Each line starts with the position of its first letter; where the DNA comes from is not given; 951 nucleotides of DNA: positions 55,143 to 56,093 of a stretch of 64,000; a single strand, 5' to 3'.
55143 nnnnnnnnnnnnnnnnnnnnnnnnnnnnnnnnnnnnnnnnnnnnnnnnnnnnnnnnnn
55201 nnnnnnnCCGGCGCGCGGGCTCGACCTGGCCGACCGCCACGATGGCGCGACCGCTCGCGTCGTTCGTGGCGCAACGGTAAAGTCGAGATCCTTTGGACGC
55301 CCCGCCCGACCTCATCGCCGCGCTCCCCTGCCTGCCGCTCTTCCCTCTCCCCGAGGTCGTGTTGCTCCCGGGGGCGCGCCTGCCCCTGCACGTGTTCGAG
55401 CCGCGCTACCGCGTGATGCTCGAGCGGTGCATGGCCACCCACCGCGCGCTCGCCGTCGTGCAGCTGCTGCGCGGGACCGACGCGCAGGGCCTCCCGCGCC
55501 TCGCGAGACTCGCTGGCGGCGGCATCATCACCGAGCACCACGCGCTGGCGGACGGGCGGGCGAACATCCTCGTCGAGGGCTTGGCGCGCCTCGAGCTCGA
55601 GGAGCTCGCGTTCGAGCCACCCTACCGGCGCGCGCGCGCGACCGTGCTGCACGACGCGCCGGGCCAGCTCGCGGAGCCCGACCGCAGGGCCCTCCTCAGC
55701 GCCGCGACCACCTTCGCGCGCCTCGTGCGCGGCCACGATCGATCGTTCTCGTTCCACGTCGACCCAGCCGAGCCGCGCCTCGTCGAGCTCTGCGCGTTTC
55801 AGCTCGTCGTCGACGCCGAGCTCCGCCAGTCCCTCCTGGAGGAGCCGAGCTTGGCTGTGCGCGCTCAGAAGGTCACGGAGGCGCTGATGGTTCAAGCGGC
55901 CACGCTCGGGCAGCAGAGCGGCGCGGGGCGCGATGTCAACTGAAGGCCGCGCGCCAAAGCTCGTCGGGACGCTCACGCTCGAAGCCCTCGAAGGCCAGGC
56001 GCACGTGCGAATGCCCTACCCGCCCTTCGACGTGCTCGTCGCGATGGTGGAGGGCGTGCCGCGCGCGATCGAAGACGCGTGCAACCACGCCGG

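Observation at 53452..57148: Putative operon of penta-heme cytochrome c lipoprotein, secreted Cys protein, orphan Lon N-domain protein, Rieske protein and GIDE-like membrane protein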

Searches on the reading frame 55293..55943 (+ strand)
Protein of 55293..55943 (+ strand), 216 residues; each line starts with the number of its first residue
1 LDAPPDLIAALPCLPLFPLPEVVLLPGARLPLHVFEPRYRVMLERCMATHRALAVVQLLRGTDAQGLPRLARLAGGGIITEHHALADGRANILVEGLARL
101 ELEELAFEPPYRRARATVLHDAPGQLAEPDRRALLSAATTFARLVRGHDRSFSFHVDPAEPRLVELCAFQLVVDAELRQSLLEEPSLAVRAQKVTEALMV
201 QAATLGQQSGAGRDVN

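Call 3: search_protein_families(library=pfam, proteins=[window:55293-55943:+], max_evalue=0.1)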
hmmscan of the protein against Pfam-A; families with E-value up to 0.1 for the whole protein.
window:55293-55943:+ (216 aa): 2 families
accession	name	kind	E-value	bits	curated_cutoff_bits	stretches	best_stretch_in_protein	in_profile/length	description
PF02190.22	LON_substr_bdg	-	4.3e-27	95.8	28.7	1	14-198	2-198/200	ATP-dependent protease La (LON) substrate-binding domain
PF22626.3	LysX_preATP_grasp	-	0.012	16.2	27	1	38-63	47-72/84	LysX preATP-grasp domain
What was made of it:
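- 55293..55943 (+): Stand-alone Lon N-terminal (substrate-binding) domain protein of 216 aa, cytoplasmic. It is unit 2 together with the Rieske protein. PF02190 E=4.3e-27, covering profile positions 2-198 of 200 (call 3).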

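Call 4: search_protein_families(library=ncbifam, proteins=[window:55293-55943:+], max_evalue=0.1)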
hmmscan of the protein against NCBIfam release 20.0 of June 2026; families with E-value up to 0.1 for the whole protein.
window:55293-55943:+ (216 aa): 2 families
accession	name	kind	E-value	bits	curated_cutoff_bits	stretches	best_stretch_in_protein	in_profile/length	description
NF008053.0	PRK10787.1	equivalog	6.5e-05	21.2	891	1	14-121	11-119/784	endopeptidase La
TIGR00763.1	lon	equivalog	0.061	11.8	608.05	1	16-199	2-204/795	endopeptidase La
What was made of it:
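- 55293..55943 (+): No AAA+ or S16 protease part: NCBIfam Lon equivalog scores are 21 and 12 bits against cut-offs of 891 and 608 (call 4).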

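Call 5: find_homologous_proteins(query=window:55293-55943:+)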
Query window:55293-55943:+ (216 aa): 3181 proteins with E <= 0.001 among 8000 candidates; the best 120 are listed.
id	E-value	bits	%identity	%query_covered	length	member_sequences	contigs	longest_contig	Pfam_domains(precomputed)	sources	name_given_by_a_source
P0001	3.2e-131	453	100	100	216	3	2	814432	PF02190.23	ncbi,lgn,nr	ncbi:MAG: LON peptidase substrate-binding domain-containing protein [Myxococcales bacterium]|nr:LON 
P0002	1.1e-109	383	83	100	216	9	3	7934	PF02190.23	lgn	-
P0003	8.2e-102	357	78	100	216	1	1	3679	PF02190.23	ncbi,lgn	-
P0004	1.9e-93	330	76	99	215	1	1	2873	PF02190.23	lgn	-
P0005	3.0e-76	274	63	100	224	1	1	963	PF02190.23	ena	-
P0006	7.3e-73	263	61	100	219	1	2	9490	PF02190.23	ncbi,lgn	-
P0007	2.7e-70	254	60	100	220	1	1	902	PF02190.23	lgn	-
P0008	1.0e-69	252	61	95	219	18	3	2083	PF02190.23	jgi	jgi:Lon protease-like protein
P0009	1.5e-67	245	60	97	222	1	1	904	PF02190.23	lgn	-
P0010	2.8e-67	245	61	97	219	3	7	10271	PF02190.23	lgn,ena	-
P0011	4.5e-67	244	59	96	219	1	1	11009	PF02190.23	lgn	-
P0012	1.7e-66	242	58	97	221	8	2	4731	PF02190.23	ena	-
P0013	2.0e-66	242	61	94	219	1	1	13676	PF02190.23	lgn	-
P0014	6.0e-66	240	59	97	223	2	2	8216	PF02190.23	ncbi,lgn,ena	-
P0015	9.5e-64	233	58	97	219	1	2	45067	PF02190.23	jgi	-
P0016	4.8e-62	227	55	98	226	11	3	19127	PF02190.23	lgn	-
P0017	1.7e-61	226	55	94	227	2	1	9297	PF02190.23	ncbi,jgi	jgi:Lon protease-like protein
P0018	9.7e-60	220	57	94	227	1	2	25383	PF02190.23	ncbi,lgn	-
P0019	6.1e-59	217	56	94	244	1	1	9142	PF02190.23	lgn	-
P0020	9.0e-59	217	56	94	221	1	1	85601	PF02190.23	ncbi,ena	-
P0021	2.0e-58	216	56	94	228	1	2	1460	PF02190.23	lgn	-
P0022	3.0e-58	215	53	94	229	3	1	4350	PF02190.23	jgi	jgi:Lon protease-like protein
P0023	4.6e-58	214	58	92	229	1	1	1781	PF02190.23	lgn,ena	-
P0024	4.7e-57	211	55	91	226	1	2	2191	PF02190.23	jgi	jgi:ATP-dependent Lon protease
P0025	1.5e-56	210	54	91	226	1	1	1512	PF02190.23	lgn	-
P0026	1.6e-56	209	53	91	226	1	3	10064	PF02190.23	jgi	jgi:ATP-dependent Lon protease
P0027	2.8e-56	209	53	93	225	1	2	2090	PF02190.23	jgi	jgi:ATP-dependent Lon protease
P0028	5.5e-56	208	53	91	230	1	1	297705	PF02190.23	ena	-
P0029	7.3e-56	207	54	89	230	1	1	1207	PF02190.23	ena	-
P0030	1.4e-55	206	53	93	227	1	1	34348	PF02190.23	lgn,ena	-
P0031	2.0e-55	206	52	93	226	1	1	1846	PF02190.23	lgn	-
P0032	3.0e-55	205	55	94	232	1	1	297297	PF02190.23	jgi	-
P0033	3.0e-55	205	52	93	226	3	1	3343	PF02190.23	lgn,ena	-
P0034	4.2e-55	205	54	91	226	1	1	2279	PF02190.23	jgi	-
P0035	4.6e-55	205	55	89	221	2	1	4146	PF02190.23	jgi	-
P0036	4.6e-55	205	54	94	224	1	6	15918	PF02190.23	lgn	-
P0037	4.9e-55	205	52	95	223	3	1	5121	PF02190.23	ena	-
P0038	6.7e-55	204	51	97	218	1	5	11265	PF02190.23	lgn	-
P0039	8.8e-55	204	50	98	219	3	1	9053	PF02190.23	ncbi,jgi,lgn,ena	jgi:ATP-dependent Lon protease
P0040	1.1e-54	203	53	93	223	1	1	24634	PF02190.23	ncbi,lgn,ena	-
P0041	1.2e-54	203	52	93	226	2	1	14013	PF02190.23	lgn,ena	-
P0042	1.2e-54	203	51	93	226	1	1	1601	PF02190.23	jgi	jgi:ATP-dependent Lon protease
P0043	1.2e-54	203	51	99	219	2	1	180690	PF02190.23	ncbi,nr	ncbi:MAG: LON peptidase substrate-binding domain-containing protein [Deltaproteobacteria bacterium]|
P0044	1.3e-54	203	52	91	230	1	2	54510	PF02190.23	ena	-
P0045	1.5e-54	203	53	94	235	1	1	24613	PF02190.23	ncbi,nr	ncbi:MAG: hypothetical protein JWP97_1281 [Labilithrix sp.]|nr:hypothetical protein [Labilithrix sp.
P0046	2.5e-54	202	52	98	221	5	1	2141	PF02190.23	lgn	-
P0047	2.7e-54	202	53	93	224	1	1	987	PF02190.23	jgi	jgi:ATP-dependent Lon protease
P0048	3.5e-54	202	52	95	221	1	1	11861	PF02190.23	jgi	jgi:Lon protease-like protein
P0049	3.5e-54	202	55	94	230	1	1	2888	PF02190.23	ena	-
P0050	4.4e-54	201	53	97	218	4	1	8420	PF02190.23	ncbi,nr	ncbi:MAG TPA: LON peptidase substrate-binding domain-containing protein [Polyangiaceae bacterium]|nr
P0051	5.6e-54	201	51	93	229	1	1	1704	PF02190.23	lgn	-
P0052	5.7e-54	201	55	92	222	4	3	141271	PF02190.23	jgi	jgi:ATP-dependent Lon protease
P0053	5.9e-54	201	53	96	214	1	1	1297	PF02190.23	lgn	-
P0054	1.0e-53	200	52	92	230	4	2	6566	PF02190.23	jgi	jgi:ATP-dependent Lon protease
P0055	1.1e-53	200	52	93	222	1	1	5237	PF02190.23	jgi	jgi:Lon protease-like protein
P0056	1.3e-53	200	53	93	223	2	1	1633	PF02190.23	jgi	-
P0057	1.5e-53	200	52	94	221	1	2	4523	PF02190.23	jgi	jgi:Lon protease-like protein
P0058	1.6e-53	200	52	93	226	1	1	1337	PF02190.23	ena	-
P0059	1.9e-53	199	52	95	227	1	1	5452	PF02190.23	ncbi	-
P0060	2.1e-53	199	54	94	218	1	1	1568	PF02190.23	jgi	jgi:Lon protease-like protein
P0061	2.2e-53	199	53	93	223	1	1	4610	PF02190.23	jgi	jgi:Lon protease-like protein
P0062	2.2e-53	199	55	90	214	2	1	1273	PF02190.23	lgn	-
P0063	2.4e-53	199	51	94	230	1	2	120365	PF02190.23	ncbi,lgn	-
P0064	2.5e-53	199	52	94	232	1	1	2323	PF02190.23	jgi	jgi:Lon protease-like protein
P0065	2.8e-53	199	50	95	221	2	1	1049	PF02190.23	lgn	-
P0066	5.2e-53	198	52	94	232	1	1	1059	PF02190.23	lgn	-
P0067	5.6e-53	198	52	92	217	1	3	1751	PF02190.23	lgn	-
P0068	5.8e-53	198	52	93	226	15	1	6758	PF02190.23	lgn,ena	-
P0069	6.3e-53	198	50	95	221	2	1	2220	PF02190.23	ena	-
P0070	6.6e-53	198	49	96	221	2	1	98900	PF02190.23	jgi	jgi:Lon protease-like protein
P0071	7.6e-53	197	52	93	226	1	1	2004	PF02190.23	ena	-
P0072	9.8e-53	197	53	94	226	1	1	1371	PF02190.23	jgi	jgi:ATP-dependent Lon protease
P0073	1.2e-52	197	53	93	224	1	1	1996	PF02190.23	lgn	-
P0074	1.2e-52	197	52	95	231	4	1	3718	PF02190.23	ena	-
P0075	1.3e-52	197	52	96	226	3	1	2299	PF02190.23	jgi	jgi:ATP-dependent Lon protease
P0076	1.3e-52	197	51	93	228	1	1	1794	PF02190.23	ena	-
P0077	1.3e-52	197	52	93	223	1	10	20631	PF02190.23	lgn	-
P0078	1.5e-52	196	51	93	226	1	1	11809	PF02190.23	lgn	-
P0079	1.6e-52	196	52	97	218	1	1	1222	PF02190.23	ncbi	-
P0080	1.8e-52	196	53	94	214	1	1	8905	PF02190.23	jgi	jgi:ATP-dependent Lon protease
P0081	2.2e-52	196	47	97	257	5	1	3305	PF02190.23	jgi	-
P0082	3.3e-52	195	50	98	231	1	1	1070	PF02190.23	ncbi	-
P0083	3.7e-52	195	50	96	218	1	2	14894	PF02190.23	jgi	jgi:ATP-dependent Lon protease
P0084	3.9e-52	195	53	95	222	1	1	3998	PF02190.23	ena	-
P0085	3.9e-52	195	50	93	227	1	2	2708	PF02190.23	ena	-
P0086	4.0e-52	195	51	94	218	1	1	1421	PF02190.23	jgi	-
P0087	4.0e-52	195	51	93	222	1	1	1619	PF02190.23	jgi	jgi:ATP-dependent Lon protease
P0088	4.7e-52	195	52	92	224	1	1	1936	PF02190.23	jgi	jgi:Lon protease-like protein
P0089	5.0e-52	195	51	95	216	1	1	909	PF02190.23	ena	-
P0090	5.2e-52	195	48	97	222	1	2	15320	PF02190.23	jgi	jgi:Lon protease-like protein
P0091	5.4e-52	195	50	93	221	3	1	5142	PF02190.23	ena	-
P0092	6.0e-52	194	50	96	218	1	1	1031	PF02190.23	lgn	-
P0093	7.2e-52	194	52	86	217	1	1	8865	PF02190.23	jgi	jgi:Lon protease-like protein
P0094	7.5e-52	194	50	94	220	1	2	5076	PF02190.23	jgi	jgi:Lon protease-like protein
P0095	7.8e-52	194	52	93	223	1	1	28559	PF02190.23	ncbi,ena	-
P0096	9.5e-52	194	53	94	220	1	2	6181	PF02190.23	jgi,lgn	jgi:Lon protease-like protein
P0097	1.1e-51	194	52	98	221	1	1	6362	PF02190.23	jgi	jgi:ATP-dependent Lon protease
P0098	1.1e-51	194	51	94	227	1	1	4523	PF02190.23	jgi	jgi:Lon protease-like protein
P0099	1.2e-51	194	49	97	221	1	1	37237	PF02190.23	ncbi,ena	-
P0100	1.3e-51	193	52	94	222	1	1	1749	PF02190.23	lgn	-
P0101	1.3e-51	193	49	97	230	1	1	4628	PF02190.23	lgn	-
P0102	1.4e-51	193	57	81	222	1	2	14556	PF02190.23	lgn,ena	-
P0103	1.5e-51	193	50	95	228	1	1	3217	PF02190.23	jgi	-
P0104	1.9e-51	193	52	83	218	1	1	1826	PF02190.23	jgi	jgi:Lon protease-like protein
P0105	2.0e-51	193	49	88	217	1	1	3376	PF02190.23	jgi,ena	-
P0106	2.2e-51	193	51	93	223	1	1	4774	PF02190.23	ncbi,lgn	ncbi:hypothetical protein BH11MYX4_BH11MYX4_59530 [soil metagenome]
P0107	2.3e-51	193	53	91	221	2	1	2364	PF02190.23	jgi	jgi:ATP-dependent Lon protease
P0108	2.5e-51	192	50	92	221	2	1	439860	PF02190.23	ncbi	ncbi:MAG: LON peptidase substrate-binding domain-containing protein [Polyangiaceae bacterium]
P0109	2.7e-51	192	51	94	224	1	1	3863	PF02190.23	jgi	jgi:Lon protease-like protein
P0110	2.7e-51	192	51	94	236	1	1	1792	PF02190.23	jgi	jgi:ATP-dependent Lon protease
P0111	2.7e-51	192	51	94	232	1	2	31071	PF02190.23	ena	-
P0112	3.1e-51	192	51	93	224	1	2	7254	PF02190.23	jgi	jgi:ATP-dependent Lon protease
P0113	3.1e-51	192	51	93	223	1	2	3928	PF02190.23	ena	-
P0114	3.2e-51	192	50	94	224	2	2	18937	PF02190.23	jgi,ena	jgi:ATP-dependent Lon protease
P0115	3.5e-51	192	51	96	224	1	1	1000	PF02190.23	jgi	jgi:Lon protease-like protein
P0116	3.6e-51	192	50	97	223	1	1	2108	PF02190.23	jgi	jgi:ATP-dependent Lon protease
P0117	4.5e-51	192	50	93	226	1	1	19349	PF02190.23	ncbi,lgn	-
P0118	4.6e-51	192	50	94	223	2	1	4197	PF02190.23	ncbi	-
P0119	5.0e-51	191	50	94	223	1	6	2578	PF02190.23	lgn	-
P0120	5.3e-51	191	50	95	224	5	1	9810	PF02190.23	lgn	-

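Call 8: find_related_loci(query=A1, collection=genome_contigs, flank=10000)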
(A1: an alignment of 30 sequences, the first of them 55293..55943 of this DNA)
Query A1 (216 aa) in genome_contigs; peptide patterns used: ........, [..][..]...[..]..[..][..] (x = any residue, [..] = any of these).
600 stretches matched a pattern (row limit reached: there are more); 587 encode a relative of the query (tblastn E <= 1e-3); the best 80 are kept; 80 distinct loci.
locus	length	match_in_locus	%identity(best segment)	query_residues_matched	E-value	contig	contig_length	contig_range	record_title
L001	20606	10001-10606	50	14-211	3e-54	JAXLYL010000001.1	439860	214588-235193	MAG: Polyangiaceae bacterium isolate STL-MYX12 C1.258.fa-1, whole genome shotgun sequence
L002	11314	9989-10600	50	9-205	8e-50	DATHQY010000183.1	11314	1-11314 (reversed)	MAG TPA_asm: Polyangiaceae bacterium isolate SMAG_U12751 k141_76832, whole genome shotgun sequence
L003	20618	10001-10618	49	6-209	3e-49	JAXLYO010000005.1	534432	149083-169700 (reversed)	MAG: Polyangiaceae bacterium isolate STL-MYX15 C3.145.fa-5, whole genome shotgun sequence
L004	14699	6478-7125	46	10-211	4e-49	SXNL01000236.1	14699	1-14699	MAG: Myxococcales bacterium isolate F1-120-MAGs195 F1-120__c488387, whole genome shotgun sequence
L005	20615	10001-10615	46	10-210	2e-48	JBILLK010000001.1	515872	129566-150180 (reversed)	MAG: Polyangiaceae bacterium isolate ME2017-07-27_3300044645_group7_bin87 Rohwer_bin1489_scaffold_2_c1, whole genome sho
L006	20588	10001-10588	48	10-209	7e-48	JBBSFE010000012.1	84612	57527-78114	MAG: Polyangiales bacterium isolate LS1_sbin.79 LS1_sbin.79_K_1068642_L_84612_cov_14.1198, whole genome shotgun sequence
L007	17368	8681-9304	47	2-205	7e-48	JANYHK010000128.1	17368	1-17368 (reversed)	MAG: Myxococcales bacterium isolate GL140_1_metabinner_44 GL140_1_k141_962908, whole genome shotgun sequence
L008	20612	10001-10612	46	6-211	2e-47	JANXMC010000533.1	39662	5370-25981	MAG: Myxococcales bacterium isolate 336R_concoct_46_sub 336R_k141_2719163, whole genome shotgun sequence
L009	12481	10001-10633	43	4-210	9e-45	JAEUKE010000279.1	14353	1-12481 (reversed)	MAG: Myxococcales bacterium isolate new MAG-87 k141_3618261, whole genome shotgun sequence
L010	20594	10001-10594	47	7-201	1e-43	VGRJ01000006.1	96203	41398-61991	MAG: Deltaproteobacteria bacterium isolate K_DeepCast_35m_m2_009 K_DeepCast_35m_m2_009_Ga0194129_10000314, whole genome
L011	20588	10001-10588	45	7-201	5e-41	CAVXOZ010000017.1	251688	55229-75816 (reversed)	MAG: uncultured delta proteobacterium isolate MFD00731.bin.2.198 genome assembly, contig: contig_56981, whole genome sho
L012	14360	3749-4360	43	6-206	3e-39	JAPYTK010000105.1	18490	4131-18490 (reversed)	MAG: Polyangiaceae bacterium isolate PW6.metabat2.153 PW6_3997_length_18490_cov_7.531652, whole genome shotgun sequence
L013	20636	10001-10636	44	10-211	2e-39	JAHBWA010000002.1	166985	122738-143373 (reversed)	MAG: Labilithrix sp. isolate ACE_MYX5 MYX5_2, whole genome shotgun sequence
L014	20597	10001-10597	42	7-198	3e-33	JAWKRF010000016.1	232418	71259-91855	MAG: Polyangiaceae bacterium isolate AC1.156 AC1.156.fa-16, whole genome shotgun sequence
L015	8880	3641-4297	44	1-210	7e-33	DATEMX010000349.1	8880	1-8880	MAG TPA_asm: Polyangiaceae bacterium isolate SMAG_U8954 k141_1302271, whole genome shotgun sequence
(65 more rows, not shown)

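Call 13: find_encoding_contigs(protein=P0002, flank=10000, max_places=3)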
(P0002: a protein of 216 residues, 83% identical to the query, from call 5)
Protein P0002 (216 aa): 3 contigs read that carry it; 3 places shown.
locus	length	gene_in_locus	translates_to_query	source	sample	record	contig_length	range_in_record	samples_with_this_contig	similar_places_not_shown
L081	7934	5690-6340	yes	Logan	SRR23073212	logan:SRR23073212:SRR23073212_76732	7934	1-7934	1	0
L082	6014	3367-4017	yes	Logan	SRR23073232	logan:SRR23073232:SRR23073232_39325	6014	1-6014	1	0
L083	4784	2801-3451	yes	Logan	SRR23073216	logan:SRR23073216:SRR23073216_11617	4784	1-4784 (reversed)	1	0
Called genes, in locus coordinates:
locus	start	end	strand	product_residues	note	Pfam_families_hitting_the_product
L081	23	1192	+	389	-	PF12704:MacB_PCD, PF02687:FtsX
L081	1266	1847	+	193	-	PF01227:GTP_cyclohydroI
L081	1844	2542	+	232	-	PF00106:adh_short, PF08659:KR, PF13460:NAD_binding_10 (faint), PF13561:adh_short_C2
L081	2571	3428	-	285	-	PF03009:GDPD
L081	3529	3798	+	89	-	-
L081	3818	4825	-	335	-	PF14522:Cytochrome_C7 (faint), PF13435:Cytochrome_C554 (faint)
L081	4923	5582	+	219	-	-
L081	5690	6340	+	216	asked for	PF02190:LON_substr_bdg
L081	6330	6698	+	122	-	PF00355:Rieske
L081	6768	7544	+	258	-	PF12483:GIDE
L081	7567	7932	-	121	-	?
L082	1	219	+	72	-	?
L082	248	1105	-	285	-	PF03009:GDPD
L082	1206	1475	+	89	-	-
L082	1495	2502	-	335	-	PF14522:Cytochrome_C7 (faint), PF13435:Cytochrome_C554 (faint)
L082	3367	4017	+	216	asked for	PF02190:LON_substr_bdg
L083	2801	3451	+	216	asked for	PF02190:LON_substr_bdg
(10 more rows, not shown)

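Call 14: find_encoding_contigs(protein=P0006, flank=10000, max_places=2)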
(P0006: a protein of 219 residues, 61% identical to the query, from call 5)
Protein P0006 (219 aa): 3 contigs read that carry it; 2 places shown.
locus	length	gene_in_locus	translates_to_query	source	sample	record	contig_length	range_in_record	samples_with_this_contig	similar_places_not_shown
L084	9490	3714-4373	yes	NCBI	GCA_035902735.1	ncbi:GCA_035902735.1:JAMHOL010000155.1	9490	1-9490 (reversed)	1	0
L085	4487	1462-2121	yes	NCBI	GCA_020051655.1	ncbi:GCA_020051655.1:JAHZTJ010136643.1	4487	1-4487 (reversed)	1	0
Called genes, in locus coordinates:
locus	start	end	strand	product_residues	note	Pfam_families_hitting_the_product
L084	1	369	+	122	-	?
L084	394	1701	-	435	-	-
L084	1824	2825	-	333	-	PF22113:Mtrc-MtrF_II-IV_dom (faint), PF09699:Paired_CXXCH_1 (faint), PF14522:Cytochrome_C7 (faint), PF13435:Cytochrome_C554 (weak)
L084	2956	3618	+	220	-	-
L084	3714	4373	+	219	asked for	PF02190:LON_substr_bdg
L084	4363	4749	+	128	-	PF00355:Rieske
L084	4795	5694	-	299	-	PF00077:RVP (faint), PF13650:Asp_protease_2, PF13975:gag-asp_proteas (weak)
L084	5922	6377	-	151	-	PF13279:4HBT_2, PF03061:4HBT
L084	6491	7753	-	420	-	PF12483:GIDE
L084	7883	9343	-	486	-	PF01229:Glyco_hydro_39 (weak)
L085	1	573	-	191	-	?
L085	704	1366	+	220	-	-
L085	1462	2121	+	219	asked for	PF02190:LON_substr_bdg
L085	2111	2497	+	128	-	PF00355:Rieske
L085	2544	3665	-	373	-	PF00077:RVP (faint), PF13975:gag-asp_proteas (faint), PF13650:Asp_protease_2 (weak)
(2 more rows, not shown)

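Call 19: find_encoding_contigs(protein=P0015, flank=8000, max_places=1)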
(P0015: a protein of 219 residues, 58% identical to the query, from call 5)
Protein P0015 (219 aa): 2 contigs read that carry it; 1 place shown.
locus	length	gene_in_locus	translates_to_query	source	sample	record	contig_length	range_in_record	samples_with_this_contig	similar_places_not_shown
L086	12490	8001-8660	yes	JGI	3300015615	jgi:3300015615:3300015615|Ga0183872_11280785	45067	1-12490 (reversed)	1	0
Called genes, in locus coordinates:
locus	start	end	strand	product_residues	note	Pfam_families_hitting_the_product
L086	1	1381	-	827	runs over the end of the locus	PF01979:Amidohydro_1 (weak), PF07969:Amidohydro_3 (weak), PF02412:TSP_3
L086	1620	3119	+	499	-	PF19864:Radical_SAM_N2, PF04055:Radical_SAM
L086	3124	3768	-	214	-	-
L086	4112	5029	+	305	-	PF00126:HTH_1, PF03466:LysR_substrate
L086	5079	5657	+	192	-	PF01227:GTP_cyclohydroI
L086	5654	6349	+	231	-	PF00106:adh_short, PF08659:KR, PF13561:adh_short_C2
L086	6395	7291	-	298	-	PF14522:Cytochrome_C7 (faint), PF14537:Cytochrom_c3_2 (faint), PF13435:Cytochrome_C554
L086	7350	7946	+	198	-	-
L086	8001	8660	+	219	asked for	PF02190:LON_substr_bdg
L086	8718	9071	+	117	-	PF00355:Rieske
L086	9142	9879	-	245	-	PF00106:adh_short, PF01370:Epimerase (weak), PF08659:KR (weak), PF13561:adh_short_C2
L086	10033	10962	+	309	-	PF00126:HTH_1, PF03466:LysR_substrate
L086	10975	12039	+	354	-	PF00724:Oxidored_FMN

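Call 20: find_encoding_contigs(protein=P0013, flank=8000, max_places=1)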
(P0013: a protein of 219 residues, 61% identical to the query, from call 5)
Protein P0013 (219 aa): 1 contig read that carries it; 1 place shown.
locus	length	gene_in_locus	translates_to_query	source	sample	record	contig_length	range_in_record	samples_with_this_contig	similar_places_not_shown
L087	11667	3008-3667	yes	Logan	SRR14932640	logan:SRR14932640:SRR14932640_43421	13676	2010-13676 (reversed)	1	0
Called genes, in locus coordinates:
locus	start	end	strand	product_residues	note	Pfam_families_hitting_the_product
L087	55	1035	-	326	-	PF01408:GFO_IDH_MocA, PF22725:GFO_IDH_MocA_C3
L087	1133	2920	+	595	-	-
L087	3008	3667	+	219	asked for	PF02190:LON_substr_bdg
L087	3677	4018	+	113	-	PF00355:Rieske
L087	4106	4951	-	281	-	PF00126:HTH_1, PF03466:LysR_substrate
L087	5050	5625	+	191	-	PF01885:PTS_2-RNA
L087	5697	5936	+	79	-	-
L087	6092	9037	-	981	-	PF00756:Esterase (faint)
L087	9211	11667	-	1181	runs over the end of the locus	-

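Call 21: find_encoding_contigs(protein=P0020, flank=8000, max_places=1)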
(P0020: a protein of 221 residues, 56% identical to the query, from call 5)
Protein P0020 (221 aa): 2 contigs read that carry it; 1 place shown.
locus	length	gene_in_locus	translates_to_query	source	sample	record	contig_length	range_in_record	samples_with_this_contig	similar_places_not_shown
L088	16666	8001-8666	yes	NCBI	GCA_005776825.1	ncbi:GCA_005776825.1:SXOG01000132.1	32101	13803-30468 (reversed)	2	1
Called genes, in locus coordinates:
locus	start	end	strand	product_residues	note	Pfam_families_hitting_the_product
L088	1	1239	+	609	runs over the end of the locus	PF23357:DUF7088, PF09822:ABC_transp_aux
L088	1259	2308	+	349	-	-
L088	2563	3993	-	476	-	-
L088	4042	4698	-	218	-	-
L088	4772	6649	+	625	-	PF23545:Zn_ribbon_HMPTM, PF04055:Radical_SAM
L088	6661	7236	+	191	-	PF01227:GTP_cyclohydroI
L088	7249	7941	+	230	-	PF00106:adh_short, PF08659:KR, PF13561:adh_short_C2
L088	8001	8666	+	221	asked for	PF02190:LON_substr_bdg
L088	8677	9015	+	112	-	PF00355:Rieske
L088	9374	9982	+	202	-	PF00657:Lipase_GDSL, PF13472:Lipase_GDSL_2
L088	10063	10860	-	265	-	PF18144:SMODS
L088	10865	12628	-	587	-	PF18145:SAVED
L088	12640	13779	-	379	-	PF03787:RAMPs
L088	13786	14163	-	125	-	PF09701:Cas_Cmr5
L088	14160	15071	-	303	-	PF03787:RAMPs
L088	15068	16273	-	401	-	PF09700:Cas_Cmr3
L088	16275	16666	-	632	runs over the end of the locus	PF12469:Cmr2_N, PF22335:Cas10-Cmr2_palm2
